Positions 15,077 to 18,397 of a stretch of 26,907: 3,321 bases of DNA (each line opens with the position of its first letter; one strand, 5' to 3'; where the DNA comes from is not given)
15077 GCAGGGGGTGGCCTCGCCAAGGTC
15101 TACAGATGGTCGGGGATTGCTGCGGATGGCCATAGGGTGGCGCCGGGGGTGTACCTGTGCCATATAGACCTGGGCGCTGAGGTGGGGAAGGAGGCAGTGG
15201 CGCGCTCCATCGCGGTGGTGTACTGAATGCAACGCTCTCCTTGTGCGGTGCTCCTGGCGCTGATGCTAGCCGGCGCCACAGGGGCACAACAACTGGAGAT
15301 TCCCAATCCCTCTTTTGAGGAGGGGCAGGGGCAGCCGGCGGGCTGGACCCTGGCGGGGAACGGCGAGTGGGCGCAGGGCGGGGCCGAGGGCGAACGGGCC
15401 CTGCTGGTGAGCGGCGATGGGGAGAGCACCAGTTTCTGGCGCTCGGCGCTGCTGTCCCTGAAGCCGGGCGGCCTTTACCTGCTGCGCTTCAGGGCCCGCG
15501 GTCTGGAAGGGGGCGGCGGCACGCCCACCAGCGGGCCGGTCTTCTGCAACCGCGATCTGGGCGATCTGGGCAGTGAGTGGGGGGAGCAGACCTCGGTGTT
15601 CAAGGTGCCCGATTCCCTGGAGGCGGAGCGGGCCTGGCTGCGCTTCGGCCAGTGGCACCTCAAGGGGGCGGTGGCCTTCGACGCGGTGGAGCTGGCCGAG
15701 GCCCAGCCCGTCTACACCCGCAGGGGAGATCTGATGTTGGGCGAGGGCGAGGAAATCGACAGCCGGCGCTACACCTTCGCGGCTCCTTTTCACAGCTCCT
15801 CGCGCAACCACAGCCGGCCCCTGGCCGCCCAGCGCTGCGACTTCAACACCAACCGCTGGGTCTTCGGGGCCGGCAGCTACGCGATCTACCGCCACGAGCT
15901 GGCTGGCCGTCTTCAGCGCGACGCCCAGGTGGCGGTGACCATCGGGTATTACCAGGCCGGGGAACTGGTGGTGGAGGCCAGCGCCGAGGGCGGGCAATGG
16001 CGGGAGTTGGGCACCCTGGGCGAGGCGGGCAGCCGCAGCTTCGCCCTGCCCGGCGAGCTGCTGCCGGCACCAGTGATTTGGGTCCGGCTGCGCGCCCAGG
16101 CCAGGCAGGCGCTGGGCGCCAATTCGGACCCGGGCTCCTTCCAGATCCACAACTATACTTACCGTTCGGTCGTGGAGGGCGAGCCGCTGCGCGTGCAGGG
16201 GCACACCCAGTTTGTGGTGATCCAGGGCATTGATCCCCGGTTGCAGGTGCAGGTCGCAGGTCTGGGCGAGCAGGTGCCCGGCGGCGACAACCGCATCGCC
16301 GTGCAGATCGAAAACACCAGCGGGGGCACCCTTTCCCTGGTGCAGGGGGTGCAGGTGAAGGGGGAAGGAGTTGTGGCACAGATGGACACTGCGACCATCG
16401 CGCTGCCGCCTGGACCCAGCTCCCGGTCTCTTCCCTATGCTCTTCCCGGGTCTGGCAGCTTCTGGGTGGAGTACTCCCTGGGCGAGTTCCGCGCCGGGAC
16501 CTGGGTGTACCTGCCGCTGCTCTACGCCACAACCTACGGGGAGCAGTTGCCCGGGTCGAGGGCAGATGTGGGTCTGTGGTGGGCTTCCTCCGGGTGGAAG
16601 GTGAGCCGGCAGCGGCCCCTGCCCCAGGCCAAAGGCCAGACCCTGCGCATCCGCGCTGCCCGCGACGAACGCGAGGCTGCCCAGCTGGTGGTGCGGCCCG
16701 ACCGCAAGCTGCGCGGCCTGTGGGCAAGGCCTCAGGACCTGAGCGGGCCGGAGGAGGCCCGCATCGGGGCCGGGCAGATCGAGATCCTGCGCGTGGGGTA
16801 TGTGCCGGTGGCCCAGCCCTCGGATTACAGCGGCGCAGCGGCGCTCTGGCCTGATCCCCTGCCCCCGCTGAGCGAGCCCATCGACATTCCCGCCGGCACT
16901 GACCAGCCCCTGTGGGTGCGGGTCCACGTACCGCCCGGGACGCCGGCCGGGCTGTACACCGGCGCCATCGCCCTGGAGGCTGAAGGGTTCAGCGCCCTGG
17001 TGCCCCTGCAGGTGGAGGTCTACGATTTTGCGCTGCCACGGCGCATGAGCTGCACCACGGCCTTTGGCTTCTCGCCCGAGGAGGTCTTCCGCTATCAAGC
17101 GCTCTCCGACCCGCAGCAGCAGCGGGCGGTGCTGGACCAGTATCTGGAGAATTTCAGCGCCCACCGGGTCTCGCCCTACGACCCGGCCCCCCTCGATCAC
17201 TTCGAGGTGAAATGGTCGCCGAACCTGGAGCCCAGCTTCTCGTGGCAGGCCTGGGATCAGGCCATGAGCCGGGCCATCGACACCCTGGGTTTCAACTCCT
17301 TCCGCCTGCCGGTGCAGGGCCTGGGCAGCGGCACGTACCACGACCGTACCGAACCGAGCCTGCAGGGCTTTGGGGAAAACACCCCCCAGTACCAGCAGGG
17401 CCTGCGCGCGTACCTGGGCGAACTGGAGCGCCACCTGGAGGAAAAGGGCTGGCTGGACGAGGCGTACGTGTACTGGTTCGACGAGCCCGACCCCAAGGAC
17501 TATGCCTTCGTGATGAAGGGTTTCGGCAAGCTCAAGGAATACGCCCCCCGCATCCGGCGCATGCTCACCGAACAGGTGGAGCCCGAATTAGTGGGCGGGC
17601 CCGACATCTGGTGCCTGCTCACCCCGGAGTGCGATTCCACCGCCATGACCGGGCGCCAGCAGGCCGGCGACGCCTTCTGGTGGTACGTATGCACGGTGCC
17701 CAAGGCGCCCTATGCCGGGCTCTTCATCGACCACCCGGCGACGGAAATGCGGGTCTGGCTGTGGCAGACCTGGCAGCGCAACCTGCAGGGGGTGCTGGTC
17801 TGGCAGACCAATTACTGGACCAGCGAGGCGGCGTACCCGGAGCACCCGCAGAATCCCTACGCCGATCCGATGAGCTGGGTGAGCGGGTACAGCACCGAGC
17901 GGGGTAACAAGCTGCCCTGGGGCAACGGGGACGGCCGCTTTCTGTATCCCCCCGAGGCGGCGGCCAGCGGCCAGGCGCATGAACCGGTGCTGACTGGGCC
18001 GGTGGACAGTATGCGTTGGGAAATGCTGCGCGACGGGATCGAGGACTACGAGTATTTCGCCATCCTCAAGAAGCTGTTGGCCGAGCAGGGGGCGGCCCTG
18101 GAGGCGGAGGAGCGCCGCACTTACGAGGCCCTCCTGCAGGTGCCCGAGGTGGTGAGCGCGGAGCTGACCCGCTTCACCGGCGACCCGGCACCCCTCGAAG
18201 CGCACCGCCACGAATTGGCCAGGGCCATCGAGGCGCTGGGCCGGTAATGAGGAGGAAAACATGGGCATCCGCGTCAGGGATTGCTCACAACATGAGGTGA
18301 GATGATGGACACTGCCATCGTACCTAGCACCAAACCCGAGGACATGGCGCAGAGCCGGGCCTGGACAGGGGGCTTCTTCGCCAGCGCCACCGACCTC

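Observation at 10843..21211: Five-gene secreted glycan-binding/hydrolase operon with T9SS-type-B-like C-terminal domains in a high-GC genome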

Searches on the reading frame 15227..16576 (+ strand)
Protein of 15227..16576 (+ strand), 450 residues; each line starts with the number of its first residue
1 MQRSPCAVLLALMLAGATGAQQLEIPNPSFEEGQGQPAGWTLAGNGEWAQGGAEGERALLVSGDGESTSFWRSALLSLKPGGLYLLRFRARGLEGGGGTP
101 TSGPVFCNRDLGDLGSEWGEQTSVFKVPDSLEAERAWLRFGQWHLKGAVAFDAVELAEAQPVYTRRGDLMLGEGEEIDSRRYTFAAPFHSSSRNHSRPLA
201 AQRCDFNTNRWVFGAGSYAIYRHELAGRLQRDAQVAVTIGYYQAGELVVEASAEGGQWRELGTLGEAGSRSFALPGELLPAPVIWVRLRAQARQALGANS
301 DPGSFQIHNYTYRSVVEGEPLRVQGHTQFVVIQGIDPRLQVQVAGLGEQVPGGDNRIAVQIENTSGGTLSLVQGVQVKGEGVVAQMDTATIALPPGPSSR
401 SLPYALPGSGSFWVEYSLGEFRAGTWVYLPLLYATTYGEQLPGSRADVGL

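Call 62: search_protein_families(library=pfam, proteins=[window:15227-16576:+], max_evalue=0.1)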
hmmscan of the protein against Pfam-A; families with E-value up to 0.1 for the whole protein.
window:15227-16576:+ (450 aa): 0 families

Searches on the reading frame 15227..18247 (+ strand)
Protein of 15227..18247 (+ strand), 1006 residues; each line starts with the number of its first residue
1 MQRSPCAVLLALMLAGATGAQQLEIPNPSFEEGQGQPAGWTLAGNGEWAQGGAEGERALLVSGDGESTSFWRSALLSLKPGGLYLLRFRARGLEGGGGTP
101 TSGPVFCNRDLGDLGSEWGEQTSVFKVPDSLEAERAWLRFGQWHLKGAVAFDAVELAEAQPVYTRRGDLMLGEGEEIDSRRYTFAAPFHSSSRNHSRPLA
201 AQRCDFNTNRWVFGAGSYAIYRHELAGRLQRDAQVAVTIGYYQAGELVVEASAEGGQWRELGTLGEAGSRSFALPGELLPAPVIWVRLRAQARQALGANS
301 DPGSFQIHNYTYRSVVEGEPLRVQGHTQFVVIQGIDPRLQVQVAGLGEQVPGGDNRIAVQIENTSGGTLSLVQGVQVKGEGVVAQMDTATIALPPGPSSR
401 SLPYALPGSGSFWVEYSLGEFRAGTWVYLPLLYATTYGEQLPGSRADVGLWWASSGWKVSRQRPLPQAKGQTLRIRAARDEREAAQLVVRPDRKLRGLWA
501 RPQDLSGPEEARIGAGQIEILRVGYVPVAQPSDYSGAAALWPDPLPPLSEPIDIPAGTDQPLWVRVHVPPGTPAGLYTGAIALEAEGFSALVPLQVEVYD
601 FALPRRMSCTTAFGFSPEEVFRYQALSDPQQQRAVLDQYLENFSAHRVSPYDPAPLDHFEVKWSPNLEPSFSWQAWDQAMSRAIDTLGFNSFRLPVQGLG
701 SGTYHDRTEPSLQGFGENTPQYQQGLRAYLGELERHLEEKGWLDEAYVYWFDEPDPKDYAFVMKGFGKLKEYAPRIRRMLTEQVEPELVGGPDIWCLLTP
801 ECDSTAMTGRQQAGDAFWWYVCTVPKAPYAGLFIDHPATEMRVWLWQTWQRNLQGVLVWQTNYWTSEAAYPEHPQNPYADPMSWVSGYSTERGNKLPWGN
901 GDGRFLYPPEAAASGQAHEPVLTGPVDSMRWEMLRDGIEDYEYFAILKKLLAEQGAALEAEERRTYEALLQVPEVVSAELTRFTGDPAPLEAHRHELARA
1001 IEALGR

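Call 3: search_protein_families(library=pfam, proteins=[window:15227-18247:+], max_evalue=0.01)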
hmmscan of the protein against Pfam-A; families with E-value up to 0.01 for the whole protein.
window:15227-18247:+ (1006 aa): 3 families
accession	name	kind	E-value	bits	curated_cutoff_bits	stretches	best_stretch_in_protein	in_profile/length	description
PF13320.12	GH123_cat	-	4.3e-24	85.9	23.1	1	717-947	126-324/324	Glycoside hydrolase 123, catalytic domain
PF22680.2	Glyco_hydro_123_N_2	-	1.8e-11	44.5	27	1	452-584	1-141/142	Glycoside hydrolase 123 N-terminal domain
PF19543.5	GH123_N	-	0.0014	17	22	1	547-600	253-307/969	Glycoside hydrolase 123, N-terminal domain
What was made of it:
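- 16577..18247 (+): G3 GH123-family catalytic region: N-terminal beta-sandwich, (beta/alpha)8 barrel, DUF4091, with the DE motif at D752-E753. GH123_cat 85.9 bits and GH123_N_2 44.5 bits (call 3).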

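Call 4: search_protein_families(library=ncbifam, proteins=[window:15227-18247:+], max_evalue=0.01)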
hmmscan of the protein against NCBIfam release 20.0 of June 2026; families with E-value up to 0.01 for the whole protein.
window:15227-18247:+ (1006 aa): 0 families

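Call 10: find_encoding_contigs(protein=window:15227-18247:+, flank=10000, max_places=6)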
Protein window:15227-18247:+ (1006 aa): 1 contig read that carries it; 1 place shown.
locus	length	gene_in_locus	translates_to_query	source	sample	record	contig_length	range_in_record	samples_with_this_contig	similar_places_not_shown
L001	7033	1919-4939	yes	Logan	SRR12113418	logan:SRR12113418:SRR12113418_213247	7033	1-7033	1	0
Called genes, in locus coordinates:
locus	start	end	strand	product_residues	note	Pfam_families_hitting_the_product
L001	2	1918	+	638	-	?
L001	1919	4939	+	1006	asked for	PF22680:Glyco_hydro_123_N_2, PF13320:GH123_cat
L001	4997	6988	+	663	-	PF02065:Melibiase, PF01055:Glyco_hydro_31_2nd (weak)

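Call 25: search_solved_structures(query=window:15227-18247:+, max_evalue=0.01, show_alignments=1)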
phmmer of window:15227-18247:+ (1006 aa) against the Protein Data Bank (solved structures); distinct sequences matched with E-value up to 0.01: 7.
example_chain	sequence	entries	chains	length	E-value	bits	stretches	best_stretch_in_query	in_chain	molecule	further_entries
8k2j_A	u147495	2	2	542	1.3e-32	116.2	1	451-871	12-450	Oligosaccharide/Monosaccharide-releasing beta-N-acetylgalactosaminidase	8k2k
5l7v_A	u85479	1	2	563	1.7e-16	62.8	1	450-866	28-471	glycoside hydrolase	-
5l7r_A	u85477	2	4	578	1.9e-16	62.7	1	450-866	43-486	glycoside hydrolase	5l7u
8k2f_A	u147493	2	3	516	7.7e-14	54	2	792-958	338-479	Oligosaccharide-releasing beta-N-acetylgalactosaminidase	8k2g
8p4l_A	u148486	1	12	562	2.1e-07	32.7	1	720-942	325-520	Beta-N-acetylgalactosaminidase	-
8q8h_A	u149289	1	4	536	2.1e-07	32.7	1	720-942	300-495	beta-D-GalNAcase from Niabella aurantiaca DSM 17617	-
8k2h_B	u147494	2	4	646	2.5e-07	32.4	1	812-952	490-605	Oligosaccharide/Monosaccharide-releasing beta-N-acetylhexosaminidase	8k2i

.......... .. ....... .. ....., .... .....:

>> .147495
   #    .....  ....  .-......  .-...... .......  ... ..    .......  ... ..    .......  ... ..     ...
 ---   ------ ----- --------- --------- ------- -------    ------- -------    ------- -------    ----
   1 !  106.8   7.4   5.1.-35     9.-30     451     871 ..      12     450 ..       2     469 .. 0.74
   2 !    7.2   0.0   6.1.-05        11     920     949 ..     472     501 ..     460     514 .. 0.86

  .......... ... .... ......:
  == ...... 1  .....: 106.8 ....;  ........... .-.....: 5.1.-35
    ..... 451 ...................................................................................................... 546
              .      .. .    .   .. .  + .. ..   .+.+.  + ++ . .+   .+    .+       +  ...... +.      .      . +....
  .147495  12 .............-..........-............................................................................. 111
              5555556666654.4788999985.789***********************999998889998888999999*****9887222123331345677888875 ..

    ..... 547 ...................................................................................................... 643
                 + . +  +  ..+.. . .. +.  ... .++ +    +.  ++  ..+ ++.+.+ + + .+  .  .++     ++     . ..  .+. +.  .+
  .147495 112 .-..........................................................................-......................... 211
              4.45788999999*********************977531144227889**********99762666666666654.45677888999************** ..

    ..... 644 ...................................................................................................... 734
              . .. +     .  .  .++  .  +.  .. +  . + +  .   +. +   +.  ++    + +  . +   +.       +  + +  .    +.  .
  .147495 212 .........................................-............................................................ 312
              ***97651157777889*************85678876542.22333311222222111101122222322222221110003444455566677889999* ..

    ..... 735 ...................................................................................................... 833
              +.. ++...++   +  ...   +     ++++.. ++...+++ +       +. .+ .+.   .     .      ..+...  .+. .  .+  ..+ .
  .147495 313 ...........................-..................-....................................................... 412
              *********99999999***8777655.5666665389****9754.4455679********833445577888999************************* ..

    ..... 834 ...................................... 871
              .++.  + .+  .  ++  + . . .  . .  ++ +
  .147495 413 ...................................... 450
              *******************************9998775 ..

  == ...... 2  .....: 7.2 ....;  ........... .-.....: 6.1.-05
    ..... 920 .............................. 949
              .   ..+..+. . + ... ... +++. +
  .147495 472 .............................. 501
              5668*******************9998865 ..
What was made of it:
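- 16577..18247 (+): The best PDB match is 8k2j at E 1.3e-32, with FDEP aligned to ADEP (call 25).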

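Call 58: find_related_loci(query=window:15227-18247:+, collection=metagenome_contigs, flank=10000)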
Query window:15227-18247:+ (1006 aa) in metagenome_contigs; peptide patterns used: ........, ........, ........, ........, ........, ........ (x = any residue, [..] = any of these).
566 stretches matched a pattern; 506 encode a relative of the query (tblastn E <= 1e-3); the best 80 are kept; 80 distinct loci.
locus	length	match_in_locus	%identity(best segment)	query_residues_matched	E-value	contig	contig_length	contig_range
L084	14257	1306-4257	79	20-1006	0e+0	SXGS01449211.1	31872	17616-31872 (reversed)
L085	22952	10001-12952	79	20-1006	0e+0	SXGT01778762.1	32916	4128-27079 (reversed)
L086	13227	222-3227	57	6-1005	0e+0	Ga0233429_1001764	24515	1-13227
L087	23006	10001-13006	57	6-1005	0e+0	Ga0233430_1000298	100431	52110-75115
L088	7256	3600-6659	54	8-1004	0e+0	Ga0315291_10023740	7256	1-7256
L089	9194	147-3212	54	8-1006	0e+0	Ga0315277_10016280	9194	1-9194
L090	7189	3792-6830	54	4-1004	0e+0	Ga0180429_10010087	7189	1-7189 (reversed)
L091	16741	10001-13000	53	8-1006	0e+0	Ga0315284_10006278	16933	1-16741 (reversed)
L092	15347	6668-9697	53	1-1006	0e+0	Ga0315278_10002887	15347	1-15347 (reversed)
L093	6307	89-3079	53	21-1006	0e+0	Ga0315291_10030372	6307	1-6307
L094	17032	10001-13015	54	6-1004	0e+0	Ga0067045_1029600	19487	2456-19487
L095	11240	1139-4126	55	25-1006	0e+0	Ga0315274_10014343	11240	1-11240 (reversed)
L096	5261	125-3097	53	26-1006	0e+0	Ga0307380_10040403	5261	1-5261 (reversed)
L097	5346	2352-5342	52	7-991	0e+0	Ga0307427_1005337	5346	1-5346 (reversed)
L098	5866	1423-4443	53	21-1006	0e+0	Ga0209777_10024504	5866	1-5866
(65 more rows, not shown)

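Call 62: search_protein_families(library=pfam, proteins=[L085:12959-13729:-, L085:13726-14937:-, L085:14996-16120:-, L085:8775-9887:+, L085:17197-18468:-], max_evalue=0.1)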
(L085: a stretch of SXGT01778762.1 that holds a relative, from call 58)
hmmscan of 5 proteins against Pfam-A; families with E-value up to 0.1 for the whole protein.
L085:12959-13729:- (256 aa): 1 family
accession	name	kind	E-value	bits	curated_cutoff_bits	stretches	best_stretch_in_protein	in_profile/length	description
PF05721.19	PhyH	-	2.2e-17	64.5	22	1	10-182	1-203/213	Phytanoyl-CoA dioxygenase (PhyH)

L085:13726-14937:- (403 aa): 1 family
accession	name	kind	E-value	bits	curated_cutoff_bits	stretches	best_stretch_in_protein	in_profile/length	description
PF02449.21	Glyco_hydro_42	-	0.032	14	21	1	183-274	244-337/376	Beta-galactosidase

L085:14996-16120:- (374 aa): 2 families
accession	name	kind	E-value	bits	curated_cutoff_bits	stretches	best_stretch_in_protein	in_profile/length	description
PF14343.11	PrcB_C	-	4.1e-14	53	24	1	180-233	2-53/56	PrcB C-terminal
PF11518.13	DUF3221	-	0.00021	22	26.4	1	337-373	45-81/82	Protein of unknown function (DUF3221)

L085:8775-9887:+ (370 aa): 1 family
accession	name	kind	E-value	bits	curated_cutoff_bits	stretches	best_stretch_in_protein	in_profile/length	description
PF01208.23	URO-D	-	5.2e-05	22.9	23.9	1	185-281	169-266/346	Uroporphyrinogen decarboxylase (URO-D)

L085:17197-18468:- (423 aa): 5 families
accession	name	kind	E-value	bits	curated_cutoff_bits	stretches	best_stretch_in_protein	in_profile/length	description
PF22725.1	GFO_IDH_MocA_C3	-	4.2e-19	69.2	27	1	181-311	4-123/124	GFO/IDH/MocA C-terminal domain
PF01408.29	GFO_IDH_MocA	-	2e-17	64.4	24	1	41-169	2-119/120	Oxidoreductase family, NAD-binding Rossmann fold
PF02894.22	GFO_IDH_MocA_C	-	1.5e-12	48.3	22.9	1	184-398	3-215/218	Oxidoreductase family, C-terminal alpha/beta domain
PF03447.22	NAD_binding_3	-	0.011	16.9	24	1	46-164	1-111/116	Homoserine dehydrogenase, NAD binding domain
PF06938.16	DUF1285_N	-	0.021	15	29.3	1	315-361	21-66/67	Domain of unknown function (DUF1285), N-terminal domain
